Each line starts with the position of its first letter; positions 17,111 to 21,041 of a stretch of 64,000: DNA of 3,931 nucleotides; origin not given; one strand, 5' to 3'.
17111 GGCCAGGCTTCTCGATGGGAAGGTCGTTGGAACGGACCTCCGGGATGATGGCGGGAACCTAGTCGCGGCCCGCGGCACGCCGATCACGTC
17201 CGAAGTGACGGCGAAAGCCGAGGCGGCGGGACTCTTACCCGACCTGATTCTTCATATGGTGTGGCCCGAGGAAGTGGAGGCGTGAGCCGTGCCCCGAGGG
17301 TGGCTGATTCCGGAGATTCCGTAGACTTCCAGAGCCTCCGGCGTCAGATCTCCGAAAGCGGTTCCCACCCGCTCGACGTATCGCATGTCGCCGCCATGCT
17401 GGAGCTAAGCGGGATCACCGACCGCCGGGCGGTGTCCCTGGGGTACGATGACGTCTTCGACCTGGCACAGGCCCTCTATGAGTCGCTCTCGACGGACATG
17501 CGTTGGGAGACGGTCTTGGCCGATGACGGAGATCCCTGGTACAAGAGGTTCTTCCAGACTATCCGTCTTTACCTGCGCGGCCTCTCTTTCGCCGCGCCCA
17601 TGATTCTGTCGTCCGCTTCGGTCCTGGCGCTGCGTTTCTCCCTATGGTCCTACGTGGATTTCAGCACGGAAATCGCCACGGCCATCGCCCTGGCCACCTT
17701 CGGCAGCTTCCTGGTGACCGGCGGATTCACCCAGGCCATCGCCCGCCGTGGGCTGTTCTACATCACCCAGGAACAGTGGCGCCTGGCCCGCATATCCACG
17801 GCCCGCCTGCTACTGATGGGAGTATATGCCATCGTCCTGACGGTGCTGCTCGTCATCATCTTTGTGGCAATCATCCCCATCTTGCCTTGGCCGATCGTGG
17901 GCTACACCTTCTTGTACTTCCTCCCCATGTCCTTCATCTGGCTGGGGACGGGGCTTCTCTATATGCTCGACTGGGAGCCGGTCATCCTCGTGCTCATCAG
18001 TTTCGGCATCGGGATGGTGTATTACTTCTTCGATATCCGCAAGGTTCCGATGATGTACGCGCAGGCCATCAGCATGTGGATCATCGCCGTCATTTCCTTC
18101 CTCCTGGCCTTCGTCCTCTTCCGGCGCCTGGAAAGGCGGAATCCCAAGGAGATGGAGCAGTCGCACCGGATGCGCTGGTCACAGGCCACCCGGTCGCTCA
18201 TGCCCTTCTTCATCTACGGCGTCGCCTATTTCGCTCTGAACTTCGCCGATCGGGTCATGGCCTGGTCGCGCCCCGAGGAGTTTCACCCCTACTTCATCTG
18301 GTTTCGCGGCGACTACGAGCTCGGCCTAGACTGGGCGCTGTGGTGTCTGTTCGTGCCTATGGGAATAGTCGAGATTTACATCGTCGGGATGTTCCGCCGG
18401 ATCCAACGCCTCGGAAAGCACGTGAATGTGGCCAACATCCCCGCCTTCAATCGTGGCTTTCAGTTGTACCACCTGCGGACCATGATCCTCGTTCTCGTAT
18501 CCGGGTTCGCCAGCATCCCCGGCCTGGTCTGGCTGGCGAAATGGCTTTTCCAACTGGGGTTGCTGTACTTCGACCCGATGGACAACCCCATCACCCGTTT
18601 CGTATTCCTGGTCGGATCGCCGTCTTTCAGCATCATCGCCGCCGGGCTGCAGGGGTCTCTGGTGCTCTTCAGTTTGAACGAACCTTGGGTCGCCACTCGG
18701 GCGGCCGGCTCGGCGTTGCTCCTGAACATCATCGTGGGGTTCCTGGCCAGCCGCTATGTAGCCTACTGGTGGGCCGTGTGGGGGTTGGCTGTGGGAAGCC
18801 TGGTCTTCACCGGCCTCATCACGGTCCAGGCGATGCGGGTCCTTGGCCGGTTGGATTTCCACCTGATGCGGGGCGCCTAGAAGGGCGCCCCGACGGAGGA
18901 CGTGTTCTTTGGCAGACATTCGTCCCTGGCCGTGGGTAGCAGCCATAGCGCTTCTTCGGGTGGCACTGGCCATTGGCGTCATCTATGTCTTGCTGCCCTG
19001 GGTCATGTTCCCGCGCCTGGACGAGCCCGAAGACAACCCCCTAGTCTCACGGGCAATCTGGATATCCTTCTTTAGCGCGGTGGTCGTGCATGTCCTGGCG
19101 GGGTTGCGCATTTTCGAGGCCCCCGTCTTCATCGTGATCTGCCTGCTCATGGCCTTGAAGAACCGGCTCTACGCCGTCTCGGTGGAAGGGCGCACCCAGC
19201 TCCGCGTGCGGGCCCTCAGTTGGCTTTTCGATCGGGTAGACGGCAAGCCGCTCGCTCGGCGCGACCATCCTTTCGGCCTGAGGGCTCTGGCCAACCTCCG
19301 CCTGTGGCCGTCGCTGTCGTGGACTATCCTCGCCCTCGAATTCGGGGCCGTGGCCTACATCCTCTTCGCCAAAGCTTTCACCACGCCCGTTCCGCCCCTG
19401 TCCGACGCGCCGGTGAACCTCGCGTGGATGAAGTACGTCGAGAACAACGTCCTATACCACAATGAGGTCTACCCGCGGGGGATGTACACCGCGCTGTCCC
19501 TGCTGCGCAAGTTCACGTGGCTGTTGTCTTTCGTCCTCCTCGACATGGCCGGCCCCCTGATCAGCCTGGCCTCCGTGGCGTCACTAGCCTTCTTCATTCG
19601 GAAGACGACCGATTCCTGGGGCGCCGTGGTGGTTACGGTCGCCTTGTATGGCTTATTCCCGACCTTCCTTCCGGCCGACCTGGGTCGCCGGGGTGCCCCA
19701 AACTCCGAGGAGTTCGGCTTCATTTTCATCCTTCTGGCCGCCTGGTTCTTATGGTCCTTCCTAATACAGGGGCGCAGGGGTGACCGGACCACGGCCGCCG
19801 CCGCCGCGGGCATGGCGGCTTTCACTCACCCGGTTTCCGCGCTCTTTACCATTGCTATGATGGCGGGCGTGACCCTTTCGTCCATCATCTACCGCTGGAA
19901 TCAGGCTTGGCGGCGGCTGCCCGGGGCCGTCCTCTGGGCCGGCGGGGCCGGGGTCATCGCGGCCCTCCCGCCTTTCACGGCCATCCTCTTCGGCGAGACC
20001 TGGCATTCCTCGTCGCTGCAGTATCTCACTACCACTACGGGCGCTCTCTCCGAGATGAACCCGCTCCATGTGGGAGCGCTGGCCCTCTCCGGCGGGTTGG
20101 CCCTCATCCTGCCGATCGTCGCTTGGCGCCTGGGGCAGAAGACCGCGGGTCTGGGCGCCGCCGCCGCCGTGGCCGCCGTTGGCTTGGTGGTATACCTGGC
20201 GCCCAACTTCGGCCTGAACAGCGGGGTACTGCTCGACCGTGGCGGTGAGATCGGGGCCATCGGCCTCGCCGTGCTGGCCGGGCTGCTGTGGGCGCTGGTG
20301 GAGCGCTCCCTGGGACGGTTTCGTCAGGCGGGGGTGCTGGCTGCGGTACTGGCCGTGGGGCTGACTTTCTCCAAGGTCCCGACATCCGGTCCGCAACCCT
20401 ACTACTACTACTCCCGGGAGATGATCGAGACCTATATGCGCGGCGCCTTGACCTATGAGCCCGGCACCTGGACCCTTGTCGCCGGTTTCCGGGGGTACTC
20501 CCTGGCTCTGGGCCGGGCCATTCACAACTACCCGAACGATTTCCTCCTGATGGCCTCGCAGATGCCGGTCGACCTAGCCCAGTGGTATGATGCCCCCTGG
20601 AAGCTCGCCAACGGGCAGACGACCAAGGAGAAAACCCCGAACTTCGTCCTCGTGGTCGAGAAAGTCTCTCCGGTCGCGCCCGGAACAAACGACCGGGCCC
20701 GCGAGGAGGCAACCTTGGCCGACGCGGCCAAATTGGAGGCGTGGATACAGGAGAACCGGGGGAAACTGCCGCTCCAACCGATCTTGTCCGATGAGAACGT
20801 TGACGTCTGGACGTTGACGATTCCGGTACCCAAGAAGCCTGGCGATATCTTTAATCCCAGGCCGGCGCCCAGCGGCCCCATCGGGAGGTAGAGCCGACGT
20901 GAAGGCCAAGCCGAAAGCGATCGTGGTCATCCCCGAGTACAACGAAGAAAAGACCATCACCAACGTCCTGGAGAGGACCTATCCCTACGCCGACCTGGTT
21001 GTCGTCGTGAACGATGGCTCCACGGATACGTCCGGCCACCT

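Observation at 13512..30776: Pel-like polysaccharide operon with no PelD or PelE but a large accessory set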

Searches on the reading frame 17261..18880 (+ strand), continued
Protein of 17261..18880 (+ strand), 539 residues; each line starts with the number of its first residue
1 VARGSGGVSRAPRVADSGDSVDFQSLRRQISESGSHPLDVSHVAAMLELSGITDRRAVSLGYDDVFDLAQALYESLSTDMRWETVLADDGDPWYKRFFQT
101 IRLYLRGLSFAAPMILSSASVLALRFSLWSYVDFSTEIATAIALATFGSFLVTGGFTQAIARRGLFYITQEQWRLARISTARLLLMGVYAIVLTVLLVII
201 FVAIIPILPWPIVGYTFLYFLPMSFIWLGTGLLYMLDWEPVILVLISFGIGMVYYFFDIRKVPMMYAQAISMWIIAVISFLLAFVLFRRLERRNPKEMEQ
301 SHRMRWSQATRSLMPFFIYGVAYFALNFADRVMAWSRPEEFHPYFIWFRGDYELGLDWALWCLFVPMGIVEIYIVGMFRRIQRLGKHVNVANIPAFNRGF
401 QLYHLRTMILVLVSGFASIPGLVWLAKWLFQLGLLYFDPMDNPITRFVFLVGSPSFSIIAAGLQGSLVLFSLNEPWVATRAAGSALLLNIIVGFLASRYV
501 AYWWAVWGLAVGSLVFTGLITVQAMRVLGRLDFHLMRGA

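Call 91: search_dna_similar(query=L064:3-1118:+, collection=plasmids, mode=protein, max_rows=15)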
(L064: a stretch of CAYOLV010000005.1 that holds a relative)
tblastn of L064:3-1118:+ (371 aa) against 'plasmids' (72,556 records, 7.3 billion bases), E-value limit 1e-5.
Records with a match: 22; places in all: 22; records where one place covers at least 80% of the query: 22.
Best place of each record, by identity: <60% 22.
By first word of the organism name: Caballeronia 4; Cupriavidus 4; Burkholderia 4; Azospirillum 3; Cetobacterium 2; Azonexus 1; Fusobacterium 1; Ralstonia 1; Pseudoalteromonas 1; Paraburkholderia 1.
By predicted mobility (MOB-suite, as given by PLSDB): non-mobilizable 17; mobilizable 4; conjugative 1.
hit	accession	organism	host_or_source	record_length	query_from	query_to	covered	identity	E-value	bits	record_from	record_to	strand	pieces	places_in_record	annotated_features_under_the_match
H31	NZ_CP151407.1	Azonexus hydrophilus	metagenomic assembly,groundwater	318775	4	349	93%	27.0%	1e-18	95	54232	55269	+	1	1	pelG: exopolysaccharide Pel transporter PelG | hypothetical protein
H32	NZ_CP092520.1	Cetobacterium somerae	Danio rerio,tissue sample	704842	4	341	91%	27.4%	2e-20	100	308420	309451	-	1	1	pelG: exopolysaccharide Pel transporter PelG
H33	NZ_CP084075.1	Fusobacterium vincentii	-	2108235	24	337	85%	29.5%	2e-20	100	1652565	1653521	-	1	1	none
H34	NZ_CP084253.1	Caballeronia sp. Sq4a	Anasa tristis,Cell culture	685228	4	353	94%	25.7%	2e-10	70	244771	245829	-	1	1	pelG: exopolysaccharide Pel transporter PelG | LysR family transcriptional regulator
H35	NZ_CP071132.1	Caballeronia sp. M1242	Homo sapiens,ETA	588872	4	353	94%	25.7%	3e-10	69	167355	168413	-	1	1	pelG: exopolysaccharide Pel transporter PelG | LysR family transcriptional regulator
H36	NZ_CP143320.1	Cetobacterium somerae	intestine of Yellow Catfish,pure culture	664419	4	341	91%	26.3%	5e-19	96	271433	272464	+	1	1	pelG: exopolysaccharide Pel transporter PelG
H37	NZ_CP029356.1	Azospirillum thermophilum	cell culture,hot spring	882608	7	351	93%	25.2%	8e-11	71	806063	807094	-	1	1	pelG: exopolysaccharide Pel transporter PelG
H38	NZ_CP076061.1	Cupriavidus sp. EM10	Pure-cultured cell,sewage water sludge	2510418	9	341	90%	25.3%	2e-16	88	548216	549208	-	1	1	none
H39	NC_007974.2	Cupriavidus metallidurans CH34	-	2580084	4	341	91%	24.6%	2e-16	88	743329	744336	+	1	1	none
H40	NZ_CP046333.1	Cupriavidus metallidurans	sedimentation pond in a zinc factory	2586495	4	341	91%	24.6%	2e-16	88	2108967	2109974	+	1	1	none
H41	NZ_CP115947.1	Ralstonia solanacearum MolK2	Musa sp.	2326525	5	341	91%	24.4%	2e-9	67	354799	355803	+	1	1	record has no annotation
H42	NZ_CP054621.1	Azospirillum oryzae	cell culture,soil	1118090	10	354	93%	23.6%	2e-9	67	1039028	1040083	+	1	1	record has no annotation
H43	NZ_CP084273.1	Caballeronia grimmiae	Leptoglossus zonatus,Cell culture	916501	31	341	84%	26.2%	7e-9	65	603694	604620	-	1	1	pelG: exopolysaccharide Pel transporter PelG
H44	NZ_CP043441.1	Cupriavidus campinensis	cell culture,soil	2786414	25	341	85%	25.6%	8e-17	90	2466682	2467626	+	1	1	none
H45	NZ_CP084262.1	Caballeronia sp. SL2Y3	Jalysus wickhami,Cell culture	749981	25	341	85%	25.4%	6e-10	69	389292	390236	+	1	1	pelG: exopolysaccharide Pel transporter PelG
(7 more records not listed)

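Call 92: get_annotated_region(hit=H32, flank=9000)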
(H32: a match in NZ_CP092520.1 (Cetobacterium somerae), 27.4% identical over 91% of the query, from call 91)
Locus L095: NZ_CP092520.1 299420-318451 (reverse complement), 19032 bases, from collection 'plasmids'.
description: Cetobacterium somerae strain CS2105-BJ plasmid unnamed1, complete sequence
organism: Cetobacterium somerae (NCBI taxid 188913)
taxonomy: Bacteria; Fusobacteriota; Fusobacteriia; Fusobacteriales; Fusobacteriaceae; Cetobacterium; Cetobacterium somerae
host: -; source: Danio rerio,tissue sample; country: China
typing (MOB-suite, as given by PLSDB): non-mobilizable
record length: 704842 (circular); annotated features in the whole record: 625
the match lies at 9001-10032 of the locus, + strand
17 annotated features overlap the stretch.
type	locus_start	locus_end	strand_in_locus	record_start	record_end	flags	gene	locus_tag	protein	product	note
CDS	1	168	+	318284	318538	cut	minE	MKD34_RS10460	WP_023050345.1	cell division topological specificity factor MinE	GO:0000910 - cytokinesis [Evidence IEA]; GO:0000918 - division septum site selection [Evidence IEA]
CDS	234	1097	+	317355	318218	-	-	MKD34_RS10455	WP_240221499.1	DMT family transporter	GO:0055085 - transmembrane transport [Evidence IEA]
CDS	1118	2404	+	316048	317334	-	-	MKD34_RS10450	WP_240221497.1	4Fe-4S binding protein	-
CDS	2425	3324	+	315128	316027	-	-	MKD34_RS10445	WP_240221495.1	endo alpha-1,4 polygalactosaminidase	-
CDS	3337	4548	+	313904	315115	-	-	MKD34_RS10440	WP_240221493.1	GAF domain-containing protein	-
CDS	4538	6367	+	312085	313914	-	-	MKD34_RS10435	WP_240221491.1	DUF2194 domain-containing protein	-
CDS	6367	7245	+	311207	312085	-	-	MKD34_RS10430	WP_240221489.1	hypothetical protein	-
CDS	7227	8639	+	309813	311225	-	pelF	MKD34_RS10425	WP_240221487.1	GT4 family glycosyltransferase PelF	-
CDS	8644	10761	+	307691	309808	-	pelG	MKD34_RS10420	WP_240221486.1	exopolysaccharide Pel transporter PelG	-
CDS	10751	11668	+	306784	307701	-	-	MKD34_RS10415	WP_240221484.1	hypothetical protein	-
CDS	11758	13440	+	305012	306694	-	-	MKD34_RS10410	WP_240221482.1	FAD-binding protein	-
CDS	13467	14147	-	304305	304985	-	-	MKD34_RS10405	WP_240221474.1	dipeptide/oligopeptide/nickel ABC transporter ATP-binding protein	-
CDS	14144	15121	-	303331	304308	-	-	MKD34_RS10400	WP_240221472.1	ABC transporter ATP-binding protein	-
CDS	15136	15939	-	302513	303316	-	-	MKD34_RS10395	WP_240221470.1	ABC transporter permease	-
CDS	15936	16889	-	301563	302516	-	-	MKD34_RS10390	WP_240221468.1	ABC transporter permease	GO:0055085 - transmembrane transport [Evidence IEA]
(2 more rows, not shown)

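Call 102: search_protein_representatives(alignment_id=A1)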
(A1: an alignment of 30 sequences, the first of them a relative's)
Query: 30 sequences, 532 profile positions. Proteins with E-value up to 0.001 (for the whole library): 977; up to 1e-10: 621; up to 1e-30: 338. The best 150 are listed.
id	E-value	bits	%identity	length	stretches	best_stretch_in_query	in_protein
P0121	7.6e-228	774.1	-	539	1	8-531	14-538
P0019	2.4e-198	676.8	-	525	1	9-531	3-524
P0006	5.0e-198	675.7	-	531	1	8-531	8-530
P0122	3.2e-197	673.1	-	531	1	9-531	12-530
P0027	3.0e-195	666.5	-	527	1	11-532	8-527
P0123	2.3e-190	650.4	-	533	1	9-530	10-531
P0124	9.9e-188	641.7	-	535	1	8-531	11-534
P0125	3.1e-182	623.6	-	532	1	8-531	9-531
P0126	6.6e-176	602.7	-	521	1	13-531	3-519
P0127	8.2e-171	585.9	-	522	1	11-531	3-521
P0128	9.6e-171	585.7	-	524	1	12-530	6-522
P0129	4.6e-170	583.4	-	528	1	12-531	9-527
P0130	6.2e-166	569.8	-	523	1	10-531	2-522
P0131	7.4e-160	549.7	-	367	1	6-360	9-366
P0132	1.3e-150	519.2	-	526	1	11-530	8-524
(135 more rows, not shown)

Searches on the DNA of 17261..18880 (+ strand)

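Call 95: search_rna_families(sources=[L004, L006, L022, L020, L035, L045], threshold=gathering)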
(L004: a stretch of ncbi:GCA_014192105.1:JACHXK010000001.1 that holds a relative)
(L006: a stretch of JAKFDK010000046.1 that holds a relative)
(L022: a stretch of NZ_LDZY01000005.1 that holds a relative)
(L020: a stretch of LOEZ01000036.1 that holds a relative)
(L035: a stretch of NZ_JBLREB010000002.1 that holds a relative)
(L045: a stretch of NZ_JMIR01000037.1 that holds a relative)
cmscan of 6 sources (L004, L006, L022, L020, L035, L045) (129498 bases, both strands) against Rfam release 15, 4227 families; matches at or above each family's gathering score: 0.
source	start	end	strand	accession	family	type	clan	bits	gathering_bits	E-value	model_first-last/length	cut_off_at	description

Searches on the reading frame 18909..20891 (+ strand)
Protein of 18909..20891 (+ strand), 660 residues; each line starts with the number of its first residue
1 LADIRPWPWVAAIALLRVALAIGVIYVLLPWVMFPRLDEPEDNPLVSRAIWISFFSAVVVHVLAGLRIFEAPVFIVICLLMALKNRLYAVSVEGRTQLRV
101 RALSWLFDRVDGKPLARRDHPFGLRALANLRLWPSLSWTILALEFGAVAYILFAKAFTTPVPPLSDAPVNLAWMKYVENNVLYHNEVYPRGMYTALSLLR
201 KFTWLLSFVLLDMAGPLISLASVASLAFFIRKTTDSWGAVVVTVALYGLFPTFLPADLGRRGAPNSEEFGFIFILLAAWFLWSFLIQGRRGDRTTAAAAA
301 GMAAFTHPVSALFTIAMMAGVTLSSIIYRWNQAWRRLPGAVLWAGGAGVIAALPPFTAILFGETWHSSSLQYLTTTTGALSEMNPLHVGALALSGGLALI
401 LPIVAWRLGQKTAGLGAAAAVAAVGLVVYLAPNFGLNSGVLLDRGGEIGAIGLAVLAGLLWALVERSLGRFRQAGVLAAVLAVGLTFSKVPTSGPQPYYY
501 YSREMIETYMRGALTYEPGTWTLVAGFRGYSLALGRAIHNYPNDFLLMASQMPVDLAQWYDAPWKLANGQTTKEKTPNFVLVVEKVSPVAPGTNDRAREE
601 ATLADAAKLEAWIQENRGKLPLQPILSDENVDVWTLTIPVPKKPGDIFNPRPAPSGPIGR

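Call 3: search_protein_families(library=pfam, proteins=[window:18909-20891:+], max_evalue=0.01)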
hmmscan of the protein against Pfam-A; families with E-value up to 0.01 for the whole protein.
window:18909-20891:+ (660 aa): 0 families

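Call 5: search_protein_families(library=ncbifam, proteins=[window:18909-20891:+], max_evalue=0.01)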
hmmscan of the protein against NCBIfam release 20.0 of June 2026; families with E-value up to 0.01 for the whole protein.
window:18909-20891:+ (660 aa): 0 families

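Call 8: search_protein_families(library=pfam, proteins=[window:18909-20891:+], max_evalue=10)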
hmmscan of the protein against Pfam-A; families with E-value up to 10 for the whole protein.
window:18909-20891:+ (660 aa): 0 families

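Call 51: search_solved_structures(query=A4, max_evalue=1)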
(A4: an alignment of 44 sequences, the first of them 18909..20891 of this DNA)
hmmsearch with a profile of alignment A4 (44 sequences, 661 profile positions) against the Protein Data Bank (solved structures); distinct sequences matched with E-value up to 1: 1.
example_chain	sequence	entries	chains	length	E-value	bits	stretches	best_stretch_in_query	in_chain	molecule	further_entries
11aa_7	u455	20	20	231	0.88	11.3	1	583-648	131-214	Nucleolar protein 16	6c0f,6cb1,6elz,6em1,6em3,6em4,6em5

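Call 53: search_protein_families(library=pfam, alignment_id=A4, max_evalue=0.01)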
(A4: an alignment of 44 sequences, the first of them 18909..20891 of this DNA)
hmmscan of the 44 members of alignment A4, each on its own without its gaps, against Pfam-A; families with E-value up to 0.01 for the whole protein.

A. member 1, window:18909-20891:+ (660 aa): 0 families

B. families by the number of members that match (of 44 scanned): 3 families
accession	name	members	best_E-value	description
PF20176.3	DUF6541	1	2.9e-06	Family of unknown function (DUF6541)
PF16080.10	Phage_holin_2_3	1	0.0012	Bacteriophage holin family HP1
PF24661.1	DUF7649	1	0.009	Domain of unknown function (DUF7649)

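Call 64: predict_structure(alignment_id=A4)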
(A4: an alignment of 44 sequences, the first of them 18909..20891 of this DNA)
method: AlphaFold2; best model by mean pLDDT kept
length: 660 residues; sequences in the alignment: 44
mean_pLDDT: 87.1   pTM: 0.89
mean pLDDT of the five models: 87.1, 84.5, 84.4, 84.3, 83.2
residues with pLDDT >= 90: 389; 70-90: 214; 50-70: 49; < 50: 8
segments of 3 or more residues with pLDDT < 50: 655-660
pLDDT, mean of each block of 10 residues (from residue 1): 80 96 94 73 87 96 95 96 86 80 79 64 55 71 94 93 85 93 83 95 95 95 97 93 93 86 91 97 95 96 94 96 94 97 96 92 88 84 79 77 74 87 93 89 91 93 83 72 71 77 91 90 94 93 94 88 82 88 89 83 96 97 94 94 70 44
secondary structure, 60 per line:
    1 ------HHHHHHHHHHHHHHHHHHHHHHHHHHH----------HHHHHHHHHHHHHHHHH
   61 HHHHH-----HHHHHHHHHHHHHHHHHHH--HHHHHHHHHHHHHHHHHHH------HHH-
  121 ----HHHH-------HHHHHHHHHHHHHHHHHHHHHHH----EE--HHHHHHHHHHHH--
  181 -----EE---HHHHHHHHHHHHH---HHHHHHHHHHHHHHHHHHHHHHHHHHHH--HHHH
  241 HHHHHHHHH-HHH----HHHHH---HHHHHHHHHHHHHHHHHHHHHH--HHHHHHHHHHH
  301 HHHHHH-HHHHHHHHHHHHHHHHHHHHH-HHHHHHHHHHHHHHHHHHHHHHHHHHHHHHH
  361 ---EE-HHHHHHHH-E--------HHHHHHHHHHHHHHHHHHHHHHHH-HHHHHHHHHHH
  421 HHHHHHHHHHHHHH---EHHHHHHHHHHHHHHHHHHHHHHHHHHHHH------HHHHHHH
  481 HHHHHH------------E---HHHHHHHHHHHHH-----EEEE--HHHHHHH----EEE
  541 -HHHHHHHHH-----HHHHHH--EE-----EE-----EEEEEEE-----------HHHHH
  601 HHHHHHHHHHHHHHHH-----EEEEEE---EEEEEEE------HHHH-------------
elements in order: H7-33 H44-65 H71-89 H92-110 H125-128 H136-158 H167-178 H191-203 H207-234 H237-249 H258-262 H266-287 H290-306 H308-328 H330-360 H367-374 H385-408 H410-434 H439-467 H474-486 H503-515 E521-524 H527-533 E538-540 H542-550 H556-561 E578-584 H596-616 E622-627 E631-637 H644-647

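Call 67: fold_search(model_id=the predicted structure, library=pdb)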
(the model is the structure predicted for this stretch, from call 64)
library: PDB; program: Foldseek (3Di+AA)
matches with E <= 10: 514; with E <= 0.001: 17
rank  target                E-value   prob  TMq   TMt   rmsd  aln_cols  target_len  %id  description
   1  7zli_A                1.2e-06  1.00  0.39  0.39  11.4       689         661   11  Cryo-EM structure of C-mannosyltransferase CeDPY19, in complex with Dol25-P-Man and bound to CMT2-Fab and anti-Fab nan (released 2023-01-11)
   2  6ezn_F                1.6e-06  1.00  0.42  0.43  14.0       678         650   11  Cryo-EM structure of the yeast oligosaccharyltransferase (OST) complex (released 2018-01-17)
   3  7oci_F                4.3e-06  1.00  0.42  0.43  14.4       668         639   11  Cryo-EM structure of yeast Ost6p containing oligosaccharyltransferase complex (released 2022-02-16)
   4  8if8_C                6.2e-06  1.00  0.43  0.47  14.4       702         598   12  Arabinosyltransferase AftA (released 2023-05-31)
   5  6c26_A                9.0e-06  1.00  0.41  0.42  13.2       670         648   10  The Cryo-EM structure of a eukaryotic oligosaccharyl transferase complex (released 2018-01-31)
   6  8agb_A                1.0e-05  1.00  0.43  0.44  14.2       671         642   11  Structure of yeast oligosaccharylransferase complex with lipid-linked oligosaccharide bound (released 2022-12-07)
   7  7zlh_A                1.1e-05  1.00  0.39  0.40  11.2       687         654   11  Cryo-EM structure of C-mannosyltransferase CeDPY19, in apo state, bound to CMT2-Fab and anti-Fab nanobody (released 2023-01-11)
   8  8age_A                2.2e-05  1.00  0.42  0.43  13.4       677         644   11  Structure of yeast oligosaccharylransferase complex with acceptor peptide bound (released 2022-12-07)
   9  7zlg_A                2.5e-05  1.00  0.37  0.37  11.3       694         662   11  Cryo-EM structure of C-mannosyltransferase CeDPY19, in complex with acceptor peptide and bound to CMT2-Fab and anti-Fa (released 2023-01-11)
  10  6s7o_A                2.9e-05  1.00  0.41  0.41  11.7       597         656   11  Cryo-EM structure of human oligosaccharyltransferase complex OST-A (released 2019-12-18)
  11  6s7t_A                5.4e-05  1.00  0.38  0.36  11.4       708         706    9  Cryo-EM structure of human oligosaccharyltransferase complex OST-B (released 2019-12-18)
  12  8agc_A                5.8e-05  1.00  0.42  0.40  11.7       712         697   11  Structure of yeast oligosaccharylransferase complex with lipid-linked oligosaccharide and non-acceptor peptide bound (released 2022-12-07)
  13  8b6l_I                1.6e-04  1.00  0.39  0.38  10.2       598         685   11  Subtomogram average of the human Sec61-TRAP-OSTA-translocon (released 2022-12-07)
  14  5f15                  3.2e-04  1.00  0.40  0.47   8.5       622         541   14  Crystal Structure of ArnT from Cupriavidus metallidurans bound to Undecaprenyl phosphate (released 2016-02-17)
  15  9n9j_I                4.1e-04  1.00  0.36  0.35  13.5       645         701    9  Structure of a GRP94 folding intermediate engaged with a CCDC134- and FKBP11-bound secretory translocon (released 2025-11-19)
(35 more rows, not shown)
